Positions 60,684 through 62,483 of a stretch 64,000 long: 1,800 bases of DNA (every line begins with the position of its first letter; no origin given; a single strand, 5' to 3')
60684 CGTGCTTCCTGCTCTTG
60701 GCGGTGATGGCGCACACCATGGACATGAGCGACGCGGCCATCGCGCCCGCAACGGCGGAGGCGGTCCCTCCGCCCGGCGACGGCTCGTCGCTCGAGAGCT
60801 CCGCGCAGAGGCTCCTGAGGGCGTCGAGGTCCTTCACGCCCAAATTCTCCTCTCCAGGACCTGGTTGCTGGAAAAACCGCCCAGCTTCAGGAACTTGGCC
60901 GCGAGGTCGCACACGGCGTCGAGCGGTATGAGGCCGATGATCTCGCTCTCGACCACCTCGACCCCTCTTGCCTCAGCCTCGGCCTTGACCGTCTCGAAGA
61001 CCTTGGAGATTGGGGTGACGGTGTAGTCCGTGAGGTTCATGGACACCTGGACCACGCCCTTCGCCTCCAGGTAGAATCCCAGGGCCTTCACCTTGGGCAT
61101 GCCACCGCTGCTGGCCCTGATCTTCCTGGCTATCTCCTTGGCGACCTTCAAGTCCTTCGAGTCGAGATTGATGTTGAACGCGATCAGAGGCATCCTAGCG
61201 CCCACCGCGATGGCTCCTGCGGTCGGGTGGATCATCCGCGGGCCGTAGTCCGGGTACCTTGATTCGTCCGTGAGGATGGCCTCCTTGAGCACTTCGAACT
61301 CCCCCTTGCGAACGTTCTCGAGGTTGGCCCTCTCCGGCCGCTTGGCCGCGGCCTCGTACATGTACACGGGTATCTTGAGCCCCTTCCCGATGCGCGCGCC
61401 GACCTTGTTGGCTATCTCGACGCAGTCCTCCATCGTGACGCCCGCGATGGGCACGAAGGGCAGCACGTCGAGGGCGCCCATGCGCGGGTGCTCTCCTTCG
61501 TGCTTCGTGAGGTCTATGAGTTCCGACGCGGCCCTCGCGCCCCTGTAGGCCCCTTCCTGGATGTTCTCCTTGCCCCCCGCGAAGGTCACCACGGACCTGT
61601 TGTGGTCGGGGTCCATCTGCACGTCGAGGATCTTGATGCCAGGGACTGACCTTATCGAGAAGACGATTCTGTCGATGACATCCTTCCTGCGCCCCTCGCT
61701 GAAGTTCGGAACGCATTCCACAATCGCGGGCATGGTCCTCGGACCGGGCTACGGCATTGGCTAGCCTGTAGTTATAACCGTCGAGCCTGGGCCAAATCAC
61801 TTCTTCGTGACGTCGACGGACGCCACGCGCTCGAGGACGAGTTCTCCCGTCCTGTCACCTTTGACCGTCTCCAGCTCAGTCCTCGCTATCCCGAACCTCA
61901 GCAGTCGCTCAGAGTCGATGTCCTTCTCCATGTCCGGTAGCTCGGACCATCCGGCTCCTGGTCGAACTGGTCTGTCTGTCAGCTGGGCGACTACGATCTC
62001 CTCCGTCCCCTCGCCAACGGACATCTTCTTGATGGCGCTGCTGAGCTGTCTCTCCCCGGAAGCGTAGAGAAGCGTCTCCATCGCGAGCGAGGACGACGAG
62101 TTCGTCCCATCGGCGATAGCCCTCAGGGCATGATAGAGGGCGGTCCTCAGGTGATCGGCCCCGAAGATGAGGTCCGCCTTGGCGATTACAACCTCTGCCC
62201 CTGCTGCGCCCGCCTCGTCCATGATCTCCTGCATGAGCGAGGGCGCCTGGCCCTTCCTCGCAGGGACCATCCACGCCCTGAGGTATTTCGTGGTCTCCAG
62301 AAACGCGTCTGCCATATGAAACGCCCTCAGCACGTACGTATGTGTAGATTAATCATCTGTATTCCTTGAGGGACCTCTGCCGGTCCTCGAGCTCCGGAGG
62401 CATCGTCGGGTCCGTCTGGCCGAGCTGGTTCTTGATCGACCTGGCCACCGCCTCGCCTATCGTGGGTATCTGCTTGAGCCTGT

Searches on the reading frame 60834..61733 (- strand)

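Call 67: search_protein_families(library=pfam, proteins=[window:60834-61733:-], max_evalue=0.0001)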
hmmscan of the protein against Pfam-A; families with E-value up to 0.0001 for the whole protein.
window:60834-61733:- (299 aa): 2 families
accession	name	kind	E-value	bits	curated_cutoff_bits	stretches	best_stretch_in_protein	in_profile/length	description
PF07837.17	FTCD_N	-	3.3e-73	245.6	27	1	4-180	1-176/176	Formiminotransferase domain, N-terminal subdomain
PF02971.19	FTCD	-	2.1e-29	102.8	24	1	183-282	2-107/145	Formiminotransferase domain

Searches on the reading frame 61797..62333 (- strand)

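Call 74: search_protein_families(library=pfam, proteins=[window:61797-62333:-], max_evalue=0.0001)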
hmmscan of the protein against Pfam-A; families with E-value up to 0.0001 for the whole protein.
window:61797-62333:- (178 aa): 1 family
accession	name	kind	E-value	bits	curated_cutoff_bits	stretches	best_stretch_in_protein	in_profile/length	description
PF08617.15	CGI-121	-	1.9e-10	41.5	25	1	31-126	8-97/159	Kinase binding protein CGI-121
